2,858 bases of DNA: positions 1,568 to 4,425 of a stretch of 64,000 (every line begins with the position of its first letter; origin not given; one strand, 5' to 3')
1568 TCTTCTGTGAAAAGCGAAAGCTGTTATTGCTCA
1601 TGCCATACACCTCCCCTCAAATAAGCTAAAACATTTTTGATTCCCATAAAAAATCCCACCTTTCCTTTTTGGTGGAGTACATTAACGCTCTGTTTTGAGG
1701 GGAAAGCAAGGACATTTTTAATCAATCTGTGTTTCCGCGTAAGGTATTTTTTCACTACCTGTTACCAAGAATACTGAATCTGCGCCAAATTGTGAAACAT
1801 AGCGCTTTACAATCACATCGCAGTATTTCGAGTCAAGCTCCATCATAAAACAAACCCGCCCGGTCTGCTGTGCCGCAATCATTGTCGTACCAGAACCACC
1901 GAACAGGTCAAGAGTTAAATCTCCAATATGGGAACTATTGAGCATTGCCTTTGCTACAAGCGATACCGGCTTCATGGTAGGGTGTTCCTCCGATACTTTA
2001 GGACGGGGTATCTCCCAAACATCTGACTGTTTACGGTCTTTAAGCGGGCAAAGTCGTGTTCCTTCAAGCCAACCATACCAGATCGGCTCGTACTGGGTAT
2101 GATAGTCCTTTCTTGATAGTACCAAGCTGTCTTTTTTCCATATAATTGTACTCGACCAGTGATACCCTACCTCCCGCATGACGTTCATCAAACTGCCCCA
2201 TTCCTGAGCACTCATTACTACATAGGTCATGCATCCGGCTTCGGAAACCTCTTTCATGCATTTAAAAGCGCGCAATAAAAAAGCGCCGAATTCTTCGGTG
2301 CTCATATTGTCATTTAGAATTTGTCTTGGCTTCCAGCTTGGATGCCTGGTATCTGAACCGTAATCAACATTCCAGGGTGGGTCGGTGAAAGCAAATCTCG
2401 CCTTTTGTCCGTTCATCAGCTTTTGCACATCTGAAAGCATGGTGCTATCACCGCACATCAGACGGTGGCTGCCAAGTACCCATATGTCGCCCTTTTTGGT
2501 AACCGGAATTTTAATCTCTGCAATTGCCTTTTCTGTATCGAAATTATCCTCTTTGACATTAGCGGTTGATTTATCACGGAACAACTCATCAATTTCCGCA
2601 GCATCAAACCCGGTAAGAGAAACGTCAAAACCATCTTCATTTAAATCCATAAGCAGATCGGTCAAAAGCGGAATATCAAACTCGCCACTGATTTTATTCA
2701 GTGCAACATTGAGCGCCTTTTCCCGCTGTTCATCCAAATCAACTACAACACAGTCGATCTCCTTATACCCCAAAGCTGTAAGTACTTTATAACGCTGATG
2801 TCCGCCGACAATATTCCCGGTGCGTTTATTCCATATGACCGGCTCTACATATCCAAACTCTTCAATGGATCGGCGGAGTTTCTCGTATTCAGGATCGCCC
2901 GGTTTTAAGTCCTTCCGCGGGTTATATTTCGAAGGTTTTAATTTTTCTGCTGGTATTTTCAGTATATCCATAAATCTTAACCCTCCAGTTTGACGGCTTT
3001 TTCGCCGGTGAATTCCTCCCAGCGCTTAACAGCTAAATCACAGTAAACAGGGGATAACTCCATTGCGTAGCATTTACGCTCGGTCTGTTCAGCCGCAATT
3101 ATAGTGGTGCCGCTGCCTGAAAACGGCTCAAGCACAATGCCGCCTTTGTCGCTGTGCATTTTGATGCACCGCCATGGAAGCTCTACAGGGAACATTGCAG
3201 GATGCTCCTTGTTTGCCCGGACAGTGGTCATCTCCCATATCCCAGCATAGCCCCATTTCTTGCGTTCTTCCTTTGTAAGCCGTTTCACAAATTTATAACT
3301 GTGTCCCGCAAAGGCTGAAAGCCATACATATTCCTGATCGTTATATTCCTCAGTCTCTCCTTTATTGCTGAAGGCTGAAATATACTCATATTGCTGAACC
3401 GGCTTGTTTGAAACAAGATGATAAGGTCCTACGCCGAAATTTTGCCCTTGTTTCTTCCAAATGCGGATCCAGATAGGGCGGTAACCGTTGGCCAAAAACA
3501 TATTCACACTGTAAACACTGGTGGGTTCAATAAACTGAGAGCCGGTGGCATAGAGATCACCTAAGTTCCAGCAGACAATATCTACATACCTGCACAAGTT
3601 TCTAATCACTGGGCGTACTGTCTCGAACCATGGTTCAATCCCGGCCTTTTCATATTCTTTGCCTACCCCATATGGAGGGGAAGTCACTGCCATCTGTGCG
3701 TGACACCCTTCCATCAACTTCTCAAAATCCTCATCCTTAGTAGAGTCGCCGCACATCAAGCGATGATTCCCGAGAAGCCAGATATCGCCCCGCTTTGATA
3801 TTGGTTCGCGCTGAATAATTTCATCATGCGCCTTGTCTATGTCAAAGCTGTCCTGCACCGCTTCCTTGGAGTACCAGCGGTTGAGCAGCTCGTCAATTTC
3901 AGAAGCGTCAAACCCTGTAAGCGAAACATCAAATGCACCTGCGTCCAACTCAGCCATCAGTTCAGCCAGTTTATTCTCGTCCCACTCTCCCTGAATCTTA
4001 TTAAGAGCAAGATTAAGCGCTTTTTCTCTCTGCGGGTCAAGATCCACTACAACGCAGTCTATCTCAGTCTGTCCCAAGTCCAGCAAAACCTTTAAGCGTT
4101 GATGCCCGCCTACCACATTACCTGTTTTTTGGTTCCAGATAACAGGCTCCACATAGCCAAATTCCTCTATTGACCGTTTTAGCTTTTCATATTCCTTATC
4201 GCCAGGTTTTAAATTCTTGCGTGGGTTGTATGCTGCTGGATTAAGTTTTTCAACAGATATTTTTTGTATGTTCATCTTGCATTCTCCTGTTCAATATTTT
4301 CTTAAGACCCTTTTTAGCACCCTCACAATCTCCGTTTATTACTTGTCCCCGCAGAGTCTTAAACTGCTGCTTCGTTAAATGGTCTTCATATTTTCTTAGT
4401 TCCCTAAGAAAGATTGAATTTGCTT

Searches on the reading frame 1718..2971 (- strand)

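Call 44: search_protein_families(library=phrogs, proteins=[window:1718-2971:-], max_evalue=0.00001)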
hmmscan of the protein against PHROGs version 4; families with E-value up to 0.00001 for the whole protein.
window:1718-2971:- (417 aa): 22 families
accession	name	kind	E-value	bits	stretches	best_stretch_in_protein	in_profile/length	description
phrog_498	-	other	8e-148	494.7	1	1-411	33-437/633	DNA methyltransferase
phrog_620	-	DNA, RNA and nucleotide metabolism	2.8e-48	165.9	1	1-144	7-148/217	ParB-like partition protein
phrog_9353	-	unknown function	2.4e-34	120.3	1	6-158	14-163/245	-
phrog_67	-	other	2.5e-33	117.1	1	153-390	112-342/743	DNA methyltransferase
phrog_23085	-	unknown function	7.1e-31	107.7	1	294-415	4-131/138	-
phrog_8071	-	DNA, RNA and nucleotide metabolism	1.2e-29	104.8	1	2-208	6-211/389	ParB-like partition protein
phrog_3008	-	other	1.5e-21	77.8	1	313-396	129-216/244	DNA methyltransferase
phrog_723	-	DNA, RNA and nucleotide metabolism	2e-21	77.8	1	2-146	12-157/223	ParB-like partition protein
phrog_15396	-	DNA, RNA and nucleotide metabolism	8.5e-16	59.5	1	31-147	29-147/258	ParB-like partition nuclease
phrog_5475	-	unknown function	1.2e-13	51.6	1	3-99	3-92/458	-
phrog_940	-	DNA, RNA and nucleotide metabolism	3.5e-12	47.2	1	5-147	8-147/388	nuclease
phrog_2159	-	DNA, RNA and nucleotide metabolism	2.6e-10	41.2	1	3-132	61-202/365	ParB-like partition protein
phrog_930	-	DNA, RNA and nucleotide metabolism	1.1e-09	39.5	1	11-152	15-154/223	ParB-like partition protein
phrog_18056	-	DNA, RNA and nucleotide metabolism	2.3e-09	37.6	1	1-128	1-113/387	ParB-like partition nuclease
phrog_4715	-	DNA, RNA and nucleotide metabolism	3.1e-09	36.8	1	2-85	146-230/630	ParB-like partition protein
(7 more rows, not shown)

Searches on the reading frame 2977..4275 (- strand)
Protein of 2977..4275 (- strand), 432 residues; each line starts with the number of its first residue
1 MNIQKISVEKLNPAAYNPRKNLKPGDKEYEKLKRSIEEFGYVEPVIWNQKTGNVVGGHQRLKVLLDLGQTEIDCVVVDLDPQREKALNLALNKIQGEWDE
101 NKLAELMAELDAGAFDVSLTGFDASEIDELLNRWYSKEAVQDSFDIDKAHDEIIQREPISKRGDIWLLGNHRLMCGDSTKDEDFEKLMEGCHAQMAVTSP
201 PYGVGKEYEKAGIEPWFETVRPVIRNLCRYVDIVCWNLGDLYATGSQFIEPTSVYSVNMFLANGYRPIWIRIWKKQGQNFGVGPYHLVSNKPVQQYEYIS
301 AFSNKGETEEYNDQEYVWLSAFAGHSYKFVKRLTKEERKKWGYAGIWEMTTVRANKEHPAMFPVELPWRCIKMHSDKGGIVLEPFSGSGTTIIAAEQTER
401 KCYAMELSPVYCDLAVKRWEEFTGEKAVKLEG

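Call 44: search_protein_families(library=phrogs, proteins=[window:2977-4275:-], max_evalue=0.00001)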
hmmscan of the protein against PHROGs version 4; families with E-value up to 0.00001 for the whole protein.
window:2977-4275:- (432 aa): 23 families
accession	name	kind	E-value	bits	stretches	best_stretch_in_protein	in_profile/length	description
phrog_498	-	other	1.7e-112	378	1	1-430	33-431/633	DNA methyltransferase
phrog_620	-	DNA, RNA and nucleotide metabolism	2.1e-49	169.5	1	1-142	7-146/217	ParB-like partition protein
phrog_67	-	other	1.5e-39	137.7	1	128-428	80-352/743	DNA methyltransferase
phrog_9353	-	unknown function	2.1e-35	123.7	1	4-143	12-150/245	-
phrog_8071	-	DNA, RNA and nucleotide metabolism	2.1e-29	104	1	1-207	5-208/389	ParB-like partition protein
phrog_3008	-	other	1.7e-22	80.8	1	351-429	143-221/244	DNA methyltransferase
phrog_723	-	DNA, RNA and nucleotide metabolism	1.3e-21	78.5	1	2-148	12-159/223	ParB-like partition protein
phrog_23085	-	unknown function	3.9e-18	66.4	1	344-428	26-114/138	-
phrog_15396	-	DNA, RNA and nucleotide metabolism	2.9e-16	61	1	2-134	3-134/258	ParB-like partition nuclease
phrog_940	-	DNA, RNA and nucleotide metabolism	1.6e-14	55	1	1-130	4-130/388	nuclease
phrog_5475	-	unknown function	2.8e-12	47.2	1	3-99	3-92/458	-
phrog_18293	-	other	1.8e-10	41.8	1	353-424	41-112/119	methyltransferase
phrog_930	-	DNA, RNA and nucleotide metabolism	5.7e-10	40.4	1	2-134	6-136/223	ParB-like partition protein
phrog_18056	-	DNA, RNA and nucleotide metabolism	6.8e-10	39.4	1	1-127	1-112/387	ParB-like partition nuclease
phrog_2159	-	DNA, RNA and nucleotide metabolism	2.3e-08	34.8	1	2-110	60-176/365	ParB-like partition protein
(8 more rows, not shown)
